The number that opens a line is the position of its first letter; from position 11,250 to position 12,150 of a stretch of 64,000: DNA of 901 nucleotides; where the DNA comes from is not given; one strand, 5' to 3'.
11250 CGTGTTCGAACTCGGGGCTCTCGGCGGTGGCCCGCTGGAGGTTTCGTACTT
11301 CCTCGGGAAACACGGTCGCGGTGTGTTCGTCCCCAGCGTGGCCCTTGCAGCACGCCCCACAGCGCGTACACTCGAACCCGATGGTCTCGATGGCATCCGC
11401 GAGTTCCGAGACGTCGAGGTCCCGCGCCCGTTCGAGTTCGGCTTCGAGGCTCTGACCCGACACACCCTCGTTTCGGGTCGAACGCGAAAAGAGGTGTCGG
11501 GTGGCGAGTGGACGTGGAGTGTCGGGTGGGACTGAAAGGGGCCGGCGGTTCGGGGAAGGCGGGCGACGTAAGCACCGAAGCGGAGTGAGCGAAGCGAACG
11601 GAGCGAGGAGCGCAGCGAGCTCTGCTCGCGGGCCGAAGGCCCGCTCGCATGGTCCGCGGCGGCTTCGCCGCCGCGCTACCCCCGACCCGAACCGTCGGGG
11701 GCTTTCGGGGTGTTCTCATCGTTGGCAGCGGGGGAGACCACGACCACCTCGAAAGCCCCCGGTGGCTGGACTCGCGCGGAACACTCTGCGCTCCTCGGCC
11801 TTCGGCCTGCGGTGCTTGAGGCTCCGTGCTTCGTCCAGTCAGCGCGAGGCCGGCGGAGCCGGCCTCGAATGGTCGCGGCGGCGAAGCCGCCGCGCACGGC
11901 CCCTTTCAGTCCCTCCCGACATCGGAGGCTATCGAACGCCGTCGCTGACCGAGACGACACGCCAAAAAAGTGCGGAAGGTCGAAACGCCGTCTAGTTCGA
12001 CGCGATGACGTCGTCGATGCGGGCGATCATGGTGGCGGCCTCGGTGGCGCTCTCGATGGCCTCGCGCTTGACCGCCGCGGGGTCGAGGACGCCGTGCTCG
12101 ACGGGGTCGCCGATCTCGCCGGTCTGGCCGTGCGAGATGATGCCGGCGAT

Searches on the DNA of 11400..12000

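Call 19: search_rna_families(source=window, start=11400, end=12000, threshold=evalue, max_evalue=10)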
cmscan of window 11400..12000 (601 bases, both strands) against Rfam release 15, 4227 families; matches with E-value up to 10: 7.
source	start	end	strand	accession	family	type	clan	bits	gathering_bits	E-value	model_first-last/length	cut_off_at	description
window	11699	11758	-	RF01009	mir-M7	Gene; miRNA;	-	16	91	1.9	5-63/67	no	mir-M7 microRNA precursor family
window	11655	11675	+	RF01839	eeev_FSE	Cis-reg; frameshift_element;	-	16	80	1.9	27-47/73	no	eastern equine encephalitis ribosomal frameshift element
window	11628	11705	-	RF02424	Bp2_287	Gene; sRNA;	-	14.6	70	0.71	1-174/174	no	Burkholderia sRNA Bp2_Cand287_SIPHT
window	11699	11727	-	RF01298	snoU25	Gene; snRNA; snoRNA; CD-box;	-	14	50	7.8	1-69/69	no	Small nucleolar RNA U25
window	11874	11894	+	RF02866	ncS16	Gene; sRNA;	-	12.9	48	10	4-25/83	no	Burkholderia sRNA 16 (Bc_KC_sr1)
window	11868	11928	-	RF00191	SNORA57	Gene; snRNA; snoRNA; HACA-box;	-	11.2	40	5.7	1-149/149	no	Small nucleolar RNA SNORA57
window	11848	11889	+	RF00223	IRES_Bip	Cis-reg; IRES;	-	10.7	40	0.54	1-263/263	no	bip internal ribosome entry site (IRES)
